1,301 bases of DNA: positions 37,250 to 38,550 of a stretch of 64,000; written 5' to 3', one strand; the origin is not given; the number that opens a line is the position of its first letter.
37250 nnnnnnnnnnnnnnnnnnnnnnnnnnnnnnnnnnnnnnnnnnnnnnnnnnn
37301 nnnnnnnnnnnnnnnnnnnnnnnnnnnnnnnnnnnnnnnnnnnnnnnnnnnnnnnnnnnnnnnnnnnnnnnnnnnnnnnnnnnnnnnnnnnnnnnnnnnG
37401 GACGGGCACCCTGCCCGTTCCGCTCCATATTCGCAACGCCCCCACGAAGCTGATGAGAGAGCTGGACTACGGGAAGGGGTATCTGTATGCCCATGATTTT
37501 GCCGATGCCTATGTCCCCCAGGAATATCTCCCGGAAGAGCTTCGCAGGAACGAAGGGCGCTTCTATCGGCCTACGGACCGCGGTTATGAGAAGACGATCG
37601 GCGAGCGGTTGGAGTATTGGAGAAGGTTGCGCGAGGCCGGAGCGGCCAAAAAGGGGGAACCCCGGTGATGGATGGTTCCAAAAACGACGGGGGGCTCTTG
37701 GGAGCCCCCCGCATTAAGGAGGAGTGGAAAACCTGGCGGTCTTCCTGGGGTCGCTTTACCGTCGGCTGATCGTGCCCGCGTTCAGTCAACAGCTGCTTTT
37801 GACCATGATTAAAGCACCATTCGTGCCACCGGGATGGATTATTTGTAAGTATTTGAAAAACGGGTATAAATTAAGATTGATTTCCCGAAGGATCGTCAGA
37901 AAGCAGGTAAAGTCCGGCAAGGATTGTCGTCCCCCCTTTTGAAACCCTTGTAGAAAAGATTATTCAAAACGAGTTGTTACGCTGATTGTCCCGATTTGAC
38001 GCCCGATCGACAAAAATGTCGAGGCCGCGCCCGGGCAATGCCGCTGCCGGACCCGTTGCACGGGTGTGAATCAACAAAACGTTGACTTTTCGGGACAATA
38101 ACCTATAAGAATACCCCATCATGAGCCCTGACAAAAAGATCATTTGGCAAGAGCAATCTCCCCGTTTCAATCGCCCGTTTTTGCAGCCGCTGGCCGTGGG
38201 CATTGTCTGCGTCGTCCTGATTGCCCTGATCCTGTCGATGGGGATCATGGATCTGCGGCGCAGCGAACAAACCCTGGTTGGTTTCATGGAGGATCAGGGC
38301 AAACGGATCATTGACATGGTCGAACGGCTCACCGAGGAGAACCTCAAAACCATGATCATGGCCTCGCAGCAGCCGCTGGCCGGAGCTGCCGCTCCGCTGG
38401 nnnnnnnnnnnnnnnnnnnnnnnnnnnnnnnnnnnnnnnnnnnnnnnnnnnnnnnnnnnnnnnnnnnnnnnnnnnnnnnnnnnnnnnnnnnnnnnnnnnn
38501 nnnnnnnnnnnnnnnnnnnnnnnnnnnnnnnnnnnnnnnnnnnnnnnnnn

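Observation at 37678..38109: Candidate sigma-54-dependent small RNA divergent from an HK/NtrC-type two-component operon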

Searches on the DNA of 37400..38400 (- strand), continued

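Call 31: search_with_rna_model(model_id=R1, sources=[window, L001, L002, L003, L006, L007, L009, L020, L081, L083, L084, L085, L087, L090, L095, L097, L098, L099, L101, L102, L103, L104, L105, L106, L107, L108, L109, L111, L113, L114, L115, L116, L118, L119, L120, L121, L122, L123, L124, L125, L127, L128, L130, L134, L135, L136, L137, L140, L141, L142, L143, L144, L147, L149, L150, L154, L155, L156, L157, L160, L163, L164, L165, L167, L168, L169, L170, L171, L172, L173, L176, L179, L184, L187, L189, L194, L195, L197, L199, L200, L091, L094, L192], max_evalue=1e-8, make_alignment=true)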
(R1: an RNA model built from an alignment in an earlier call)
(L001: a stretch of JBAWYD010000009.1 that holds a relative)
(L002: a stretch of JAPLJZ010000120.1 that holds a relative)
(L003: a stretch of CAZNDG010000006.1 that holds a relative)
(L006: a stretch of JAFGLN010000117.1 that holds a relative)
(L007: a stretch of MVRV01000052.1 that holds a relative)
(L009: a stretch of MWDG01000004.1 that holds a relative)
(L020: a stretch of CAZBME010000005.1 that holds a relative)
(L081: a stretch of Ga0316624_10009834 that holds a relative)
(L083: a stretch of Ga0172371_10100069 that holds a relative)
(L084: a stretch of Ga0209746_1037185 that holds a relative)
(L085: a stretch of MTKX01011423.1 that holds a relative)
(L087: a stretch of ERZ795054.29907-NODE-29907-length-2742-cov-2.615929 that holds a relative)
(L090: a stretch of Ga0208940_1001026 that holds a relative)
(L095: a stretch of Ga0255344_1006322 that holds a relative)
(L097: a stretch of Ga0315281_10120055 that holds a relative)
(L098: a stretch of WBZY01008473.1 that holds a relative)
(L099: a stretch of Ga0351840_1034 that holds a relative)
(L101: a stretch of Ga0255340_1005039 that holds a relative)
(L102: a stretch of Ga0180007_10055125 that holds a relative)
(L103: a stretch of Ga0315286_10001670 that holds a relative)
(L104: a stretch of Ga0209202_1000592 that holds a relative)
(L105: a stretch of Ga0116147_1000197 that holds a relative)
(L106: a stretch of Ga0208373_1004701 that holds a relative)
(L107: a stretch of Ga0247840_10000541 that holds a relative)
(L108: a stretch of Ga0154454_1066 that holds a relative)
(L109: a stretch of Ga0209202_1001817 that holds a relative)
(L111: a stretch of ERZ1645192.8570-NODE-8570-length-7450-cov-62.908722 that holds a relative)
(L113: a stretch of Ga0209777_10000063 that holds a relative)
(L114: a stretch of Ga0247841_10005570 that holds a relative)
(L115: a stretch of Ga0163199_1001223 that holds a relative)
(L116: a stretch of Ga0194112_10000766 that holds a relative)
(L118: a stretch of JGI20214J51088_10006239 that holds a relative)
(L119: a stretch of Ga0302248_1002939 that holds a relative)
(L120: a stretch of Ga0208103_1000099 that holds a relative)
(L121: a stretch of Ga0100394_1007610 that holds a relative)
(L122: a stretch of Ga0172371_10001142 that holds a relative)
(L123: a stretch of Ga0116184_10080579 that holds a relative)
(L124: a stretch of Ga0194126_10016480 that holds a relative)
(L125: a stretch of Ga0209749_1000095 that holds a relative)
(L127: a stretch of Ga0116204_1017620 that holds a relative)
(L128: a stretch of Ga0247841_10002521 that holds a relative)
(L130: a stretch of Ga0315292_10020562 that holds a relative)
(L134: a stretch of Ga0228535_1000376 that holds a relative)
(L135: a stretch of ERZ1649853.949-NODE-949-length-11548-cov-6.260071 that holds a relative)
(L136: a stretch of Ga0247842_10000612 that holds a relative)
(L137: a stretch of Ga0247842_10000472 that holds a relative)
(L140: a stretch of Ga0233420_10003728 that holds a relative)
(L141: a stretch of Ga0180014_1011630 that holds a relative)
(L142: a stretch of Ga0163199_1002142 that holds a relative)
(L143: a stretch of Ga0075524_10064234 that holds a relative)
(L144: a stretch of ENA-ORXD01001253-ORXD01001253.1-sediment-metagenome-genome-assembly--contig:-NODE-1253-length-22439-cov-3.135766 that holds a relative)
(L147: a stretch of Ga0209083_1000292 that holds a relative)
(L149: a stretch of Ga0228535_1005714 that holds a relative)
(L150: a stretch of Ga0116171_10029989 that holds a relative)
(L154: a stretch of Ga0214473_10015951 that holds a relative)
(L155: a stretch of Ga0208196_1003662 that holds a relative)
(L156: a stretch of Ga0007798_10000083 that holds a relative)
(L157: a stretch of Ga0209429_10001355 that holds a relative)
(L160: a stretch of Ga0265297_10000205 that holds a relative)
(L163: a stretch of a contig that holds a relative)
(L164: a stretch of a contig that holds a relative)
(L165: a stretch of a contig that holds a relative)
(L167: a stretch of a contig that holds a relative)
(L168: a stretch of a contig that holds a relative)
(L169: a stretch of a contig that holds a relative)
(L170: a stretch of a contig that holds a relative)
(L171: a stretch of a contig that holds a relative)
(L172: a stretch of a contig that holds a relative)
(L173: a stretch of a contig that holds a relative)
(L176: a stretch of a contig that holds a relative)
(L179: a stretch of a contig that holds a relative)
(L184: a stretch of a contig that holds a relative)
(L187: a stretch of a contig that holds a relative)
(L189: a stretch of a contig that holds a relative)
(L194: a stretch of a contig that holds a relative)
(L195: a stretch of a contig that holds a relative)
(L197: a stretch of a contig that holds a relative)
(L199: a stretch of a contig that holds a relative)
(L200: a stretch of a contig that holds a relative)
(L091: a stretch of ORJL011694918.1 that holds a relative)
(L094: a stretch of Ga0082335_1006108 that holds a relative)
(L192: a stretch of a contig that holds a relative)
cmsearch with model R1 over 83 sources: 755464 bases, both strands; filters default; matches with E-value up to 1e-8: 83.
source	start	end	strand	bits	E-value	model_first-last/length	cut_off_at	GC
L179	8478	8603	+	147.1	3.8e-48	1-126/126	no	0.52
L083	2158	2283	+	146.8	4.7e-48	1-126/126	no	0.53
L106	11054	11179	+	145.8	1e-47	1-126/126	no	0.52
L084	69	194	+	143.7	5.5e-47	1-126/126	no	0.52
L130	898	1024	-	143.3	7.6e-47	1-126/126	no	0.53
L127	454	579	-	143.2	8.5e-47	1-126/126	no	0.52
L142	3191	3317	+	142.7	1.3e-46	1-126/126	no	0.54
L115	634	760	+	142.2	1.9e-46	1-126/126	no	0.54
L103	12364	12490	+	140.4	8e-46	1-126/126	no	0.55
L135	8917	9042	+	140.1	1e-45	1-126/126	no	0.48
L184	3846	3972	+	138.4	4e-45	1-126/126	no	0.53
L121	8191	8317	+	138.2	4.6e-45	1-126/126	no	0.51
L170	12436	12561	-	138.1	5.1e-45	1-126/126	no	0.51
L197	2149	2275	+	137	1.2e-44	1-126/126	no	0.52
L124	5925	6050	-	136.3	2.1e-44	1-126/126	no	0.52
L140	1526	1651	+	136.3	2.2e-44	1-126/126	no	0.52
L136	9174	9299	-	133.9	1.5e-43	1-126/126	no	0.48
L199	8235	8362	-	130.3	2.7e-42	1-126/126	no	0.52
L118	5277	5405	-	123.7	5.4e-40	1-126/126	no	0.57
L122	583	706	-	121.3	3.6e-39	1-126/126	no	0.48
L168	547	665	+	110.4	2.2e-35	1-126/126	no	0.5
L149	2540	2658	+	108.9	7.6e-35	1-126/126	no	0.5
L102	2214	2343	+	102.5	1.2e-32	1-126/126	no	0.52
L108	1460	1589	+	96.5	1.5e-30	1-126/126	no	0.53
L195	505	642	+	95.8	2.7e-30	1-126/126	no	0.49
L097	1914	2043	+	93.6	1.6e-29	1-126/126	no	0.52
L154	2329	2458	+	91.7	7.5e-29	1-126/126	no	0.52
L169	1295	1428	-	91.6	7.8e-29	1-126/126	no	0.5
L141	663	792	+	90.8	1.5e-28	1-126/126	no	0.52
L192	318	447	+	85.6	9.8e-27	1-126/126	no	0.48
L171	455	586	-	83.9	3.9e-26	1-126/126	no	0.49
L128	2929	3040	-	62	1.6e-18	1-126/126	no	0.46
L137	2206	2316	+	61.9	1.7e-18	1-126/126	no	0.45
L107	1057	1168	+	60.3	6.4e-18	1-126/126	no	0.46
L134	10237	10361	-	60.1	7.1e-18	1-126/126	no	0.38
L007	4566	4690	-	60.1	7.5e-18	1-126/126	no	0.38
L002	1638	1747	-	60.1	7.6e-18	1-126/126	no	0.47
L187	1084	1193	-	60.1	7.6e-18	1-126/126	no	0.47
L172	8473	8605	-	59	1.7e-17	1-126/126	no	0.45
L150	1230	1357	+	58.5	2.6e-17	1-126/126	no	0.48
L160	3098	3206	+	57.8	4.8e-17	1-126/126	no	0.46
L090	2142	2274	+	57.6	5.3e-17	1-126/126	no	0.44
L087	1294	1426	+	57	8.6e-17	1-126/126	no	0.45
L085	2941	3074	+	56.4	1.5e-16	1-126/126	no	0.48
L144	6522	6650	+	55.5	2.8e-16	1-126/126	no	0.47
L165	1280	1405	-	55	4.4e-16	1-126/126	no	0.39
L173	6130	6258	-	54.5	6.5e-16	1-126/126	no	0.43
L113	6557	6682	-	54.4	7e-16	1-126/126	no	0.39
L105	200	332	+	53.3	1.8e-15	1-126/126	no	0.45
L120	6824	6949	+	53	2.2e-15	1-126/126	no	0.38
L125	4225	4333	+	52.7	2.9e-15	1-126/126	no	0.47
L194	2089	2221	-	52.6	2.9e-15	1-126/126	no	0.48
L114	7928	8036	-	51.6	6.7e-15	1-126/126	no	0.47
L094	2869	2995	+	51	1.1e-14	1-126/126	no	0.47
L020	4581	4691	-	50.6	1.4e-14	1-126/126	no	0.41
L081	312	439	+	49.5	3.7e-14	1-126/126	no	0.37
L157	10616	10745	-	49.4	3.8e-14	1-126/126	no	0.44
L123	1082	1187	-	49.2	4.6e-14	1-126/126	no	0.47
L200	4669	4802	+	49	5.5e-14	1-126/126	no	0.44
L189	921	1040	+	48.2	1.1e-13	1-126/126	no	0.44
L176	1751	1880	-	48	1.2e-13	1-126/126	no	0.45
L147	5529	5658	-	47.5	1.8e-13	1-126/126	no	0.43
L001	3090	3215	-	46.9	2.9e-13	1-126/126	no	0.41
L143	740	871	-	46.6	3.7e-13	1-126/126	no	0.44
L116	3914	4033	+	46.4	4.4e-13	1-126/126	no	0.46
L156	8381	8510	+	46.3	4.9e-13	1-126/126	no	0.44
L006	4474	4598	-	46.2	4.9e-13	1-126/126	no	0.49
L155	8414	8543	-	45.5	8.7e-13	1-126/126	no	0.45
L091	2725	2848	-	45.2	1.1e-12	1-126/126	no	0.46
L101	4164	4293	+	45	1.3e-12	1-126/126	no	0.46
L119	8408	8514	+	44.9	1.4e-12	1-126/126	no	0.46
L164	1237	1341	-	44.8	1.6e-12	1-126/126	no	0.47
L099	1969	2099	-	44.3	2.3e-12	1-126/126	no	0.44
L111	4109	4241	-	44.2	2.6e-12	1-126/126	no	0.47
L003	4586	4689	-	42.6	8.9e-12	1-126/126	no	0.44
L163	2472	2575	+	42.6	9.1e-12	1-126/126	no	0.45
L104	14236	14368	-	42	1.4e-11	1-126/126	no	0.48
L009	4505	4636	-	40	7.1e-11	1-126/126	no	0.43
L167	2536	2667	+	40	7.1e-11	1-126/126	no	0.45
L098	2255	2359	+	39.9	8e-11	1-126/126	no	0.5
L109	5523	5655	-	39.1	1.5e-10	1-126/126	no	0.48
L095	3798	3928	+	35.1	3.8e-09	1-126/126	no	0.44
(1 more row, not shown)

Alignment A6: 83 matches aligned to the model, 197 columns, each read 5' to 3' on its own strand. Consensus structure (alignment columns), stored with it:
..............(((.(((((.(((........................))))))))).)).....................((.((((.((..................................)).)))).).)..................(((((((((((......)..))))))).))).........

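Call 58: build_rna_model(alignment_id=A6)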
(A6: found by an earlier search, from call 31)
Model R2 built from alignment A6 (83 sequences, 197 columns); structure: stored with the alignment.
model positions 126; base pairs 30; branch points 2; effective number of sequences 2.79; information 0.59 bits per position. Calibrated on 0.2 Mb of random sequence (short: E-values are rough).
structure used (alignment columns):
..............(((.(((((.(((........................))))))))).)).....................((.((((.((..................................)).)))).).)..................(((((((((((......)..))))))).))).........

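Call 59: search_with_rna_model(model_id=R2, sources=[window, L001, L002, L003, L004, L005, L006, L007, L008, L009, L010, L011, L012, L013, L014, L015, L016, L017, L018, L019, L020, L021, L022, L023, L024, L025, L026, L027, L028, L029, L030, L031, L032, L033, L034, L035, L036, L037, L038, L039, L040, L041, L042, L043, L044, L045, L046, L047, L048, L049, L050, L051, L052, L053, L054, L055, L056, L057, L058, L059, L060, L061, L062, L063, L064, L065, L066, L067, L068, L069, L070, L071, L072, L073, L074, L075, L076, L077, L078, L079, L080, L082, L086, L089, L092, L093, L100, L110, L112, L126, L129, L131, L132, L138, L139, L146, L151, L152, L153, L162], max_evalue=0.1)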
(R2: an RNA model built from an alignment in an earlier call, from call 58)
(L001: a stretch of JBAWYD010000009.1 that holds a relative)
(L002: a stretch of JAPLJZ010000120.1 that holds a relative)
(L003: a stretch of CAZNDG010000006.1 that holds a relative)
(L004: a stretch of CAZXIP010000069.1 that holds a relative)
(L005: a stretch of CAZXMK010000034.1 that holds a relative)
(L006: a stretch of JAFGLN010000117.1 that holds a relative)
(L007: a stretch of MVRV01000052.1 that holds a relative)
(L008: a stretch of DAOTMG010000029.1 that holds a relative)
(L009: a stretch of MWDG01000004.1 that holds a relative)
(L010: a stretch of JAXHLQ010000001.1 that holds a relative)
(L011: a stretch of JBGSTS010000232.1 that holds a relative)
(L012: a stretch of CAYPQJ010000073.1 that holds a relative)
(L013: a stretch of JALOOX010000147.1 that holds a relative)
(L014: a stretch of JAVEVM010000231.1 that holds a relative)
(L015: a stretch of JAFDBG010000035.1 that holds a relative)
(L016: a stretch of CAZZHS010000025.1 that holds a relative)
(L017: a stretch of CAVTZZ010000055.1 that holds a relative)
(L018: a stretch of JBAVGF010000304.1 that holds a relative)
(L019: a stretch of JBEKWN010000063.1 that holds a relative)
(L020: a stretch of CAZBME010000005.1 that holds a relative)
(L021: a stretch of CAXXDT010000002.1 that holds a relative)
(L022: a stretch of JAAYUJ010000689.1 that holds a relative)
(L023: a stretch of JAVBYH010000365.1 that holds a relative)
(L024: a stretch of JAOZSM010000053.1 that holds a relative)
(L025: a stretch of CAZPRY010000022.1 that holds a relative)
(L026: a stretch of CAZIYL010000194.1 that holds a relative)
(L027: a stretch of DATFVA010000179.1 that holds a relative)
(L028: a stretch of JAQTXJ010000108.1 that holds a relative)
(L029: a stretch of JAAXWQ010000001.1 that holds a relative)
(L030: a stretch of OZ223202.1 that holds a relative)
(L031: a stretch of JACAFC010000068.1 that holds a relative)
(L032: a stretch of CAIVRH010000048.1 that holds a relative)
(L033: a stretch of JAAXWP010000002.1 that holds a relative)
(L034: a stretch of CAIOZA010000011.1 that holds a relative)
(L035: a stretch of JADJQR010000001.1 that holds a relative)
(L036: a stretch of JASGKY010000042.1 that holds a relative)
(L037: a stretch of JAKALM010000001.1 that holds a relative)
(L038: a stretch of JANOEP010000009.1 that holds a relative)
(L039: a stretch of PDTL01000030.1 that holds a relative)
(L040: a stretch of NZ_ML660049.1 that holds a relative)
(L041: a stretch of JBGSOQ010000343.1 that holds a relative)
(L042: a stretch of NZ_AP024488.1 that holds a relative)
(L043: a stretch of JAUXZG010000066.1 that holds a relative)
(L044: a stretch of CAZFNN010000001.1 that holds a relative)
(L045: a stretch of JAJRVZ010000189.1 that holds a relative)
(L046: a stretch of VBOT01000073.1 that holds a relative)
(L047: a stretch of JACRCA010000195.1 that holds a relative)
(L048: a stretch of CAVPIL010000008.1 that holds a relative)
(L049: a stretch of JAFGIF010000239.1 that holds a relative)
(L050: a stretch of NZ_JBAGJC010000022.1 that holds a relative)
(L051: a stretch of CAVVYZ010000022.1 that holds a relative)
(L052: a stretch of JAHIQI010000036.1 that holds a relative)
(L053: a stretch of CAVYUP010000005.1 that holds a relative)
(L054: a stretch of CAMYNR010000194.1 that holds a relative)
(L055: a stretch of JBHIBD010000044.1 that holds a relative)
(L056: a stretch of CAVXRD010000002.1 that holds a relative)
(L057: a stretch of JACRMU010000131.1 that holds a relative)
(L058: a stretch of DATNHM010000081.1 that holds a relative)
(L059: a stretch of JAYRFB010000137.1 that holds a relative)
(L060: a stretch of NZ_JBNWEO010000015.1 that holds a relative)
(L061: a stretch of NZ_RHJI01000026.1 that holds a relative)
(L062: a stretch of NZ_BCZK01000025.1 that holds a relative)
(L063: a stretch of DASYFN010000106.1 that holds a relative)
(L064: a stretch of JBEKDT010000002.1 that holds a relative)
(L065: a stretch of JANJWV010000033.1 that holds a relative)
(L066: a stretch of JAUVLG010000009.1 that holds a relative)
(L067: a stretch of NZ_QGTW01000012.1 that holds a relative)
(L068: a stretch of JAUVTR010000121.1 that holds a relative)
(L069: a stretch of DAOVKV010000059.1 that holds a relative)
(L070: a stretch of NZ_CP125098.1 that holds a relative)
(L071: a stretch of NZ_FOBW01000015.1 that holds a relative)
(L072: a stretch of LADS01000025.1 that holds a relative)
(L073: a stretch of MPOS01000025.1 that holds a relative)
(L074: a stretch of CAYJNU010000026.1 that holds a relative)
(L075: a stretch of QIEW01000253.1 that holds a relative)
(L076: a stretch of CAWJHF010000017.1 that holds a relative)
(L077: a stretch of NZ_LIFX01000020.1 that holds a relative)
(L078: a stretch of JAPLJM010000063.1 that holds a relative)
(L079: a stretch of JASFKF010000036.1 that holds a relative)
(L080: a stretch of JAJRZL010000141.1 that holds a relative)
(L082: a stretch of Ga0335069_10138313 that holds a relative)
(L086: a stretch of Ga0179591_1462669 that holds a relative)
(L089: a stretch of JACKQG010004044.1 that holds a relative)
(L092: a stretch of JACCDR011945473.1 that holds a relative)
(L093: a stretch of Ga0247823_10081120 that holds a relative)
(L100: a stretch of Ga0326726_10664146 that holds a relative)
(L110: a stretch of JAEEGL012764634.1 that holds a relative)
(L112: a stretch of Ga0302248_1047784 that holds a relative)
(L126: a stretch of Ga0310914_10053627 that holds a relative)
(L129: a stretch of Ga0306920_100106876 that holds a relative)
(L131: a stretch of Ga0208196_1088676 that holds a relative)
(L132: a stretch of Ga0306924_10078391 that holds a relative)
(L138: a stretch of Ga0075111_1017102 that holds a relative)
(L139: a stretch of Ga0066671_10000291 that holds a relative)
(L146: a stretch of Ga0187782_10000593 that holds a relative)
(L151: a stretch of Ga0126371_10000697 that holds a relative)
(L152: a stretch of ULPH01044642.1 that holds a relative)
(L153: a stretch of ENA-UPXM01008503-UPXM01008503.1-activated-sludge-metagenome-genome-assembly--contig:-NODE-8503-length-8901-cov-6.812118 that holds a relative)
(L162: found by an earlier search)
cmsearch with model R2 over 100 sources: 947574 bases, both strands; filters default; matches with E-value up to 0.1: 16.
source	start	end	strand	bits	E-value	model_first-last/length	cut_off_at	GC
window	37679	37806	-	100.8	2.3e-21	1-126/126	no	0.59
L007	4566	4690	-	89.9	9.3e-19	1-126/126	no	0.38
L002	1638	1747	-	87.6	3.4e-18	1-126/126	no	0.47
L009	4505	4637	-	83.6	3.2e-17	1-126/126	no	0.44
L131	688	793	+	78.8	4.5e-16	1-126/126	no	0.47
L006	4474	4598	-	76.5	1.6e-15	1-126/126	no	0.49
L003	4586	4689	-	74.7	4.4e-15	1-126/126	no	0.44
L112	954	1057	-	74.5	5e-15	1-126/126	no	0.45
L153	8797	8900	-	74.5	5e-15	1-126/126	no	0.45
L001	3090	3215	-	71.5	2.6e-14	1-126/126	no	0.41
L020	4582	4691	-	70.3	4.9e-14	1-126/126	no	0.42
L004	1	117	-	63.2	2.6e-12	1-110/126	3'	0.44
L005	4489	4614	-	36.1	8.9e-06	1-126/126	no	0.53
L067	2091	2187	+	22.8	0.014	1-126/126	no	0.37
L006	519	627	+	21.5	0.029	1-126/126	no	0.48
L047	1624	1696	+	20.9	0.041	1-126/126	no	0.44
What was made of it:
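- Sixteen of the promoter-less hits were re-searched with model R2; 13 do not match it and are chance pattern matches, and 3 (L112, L131, L153) are RNA copies cut off at a contig end (call 59).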
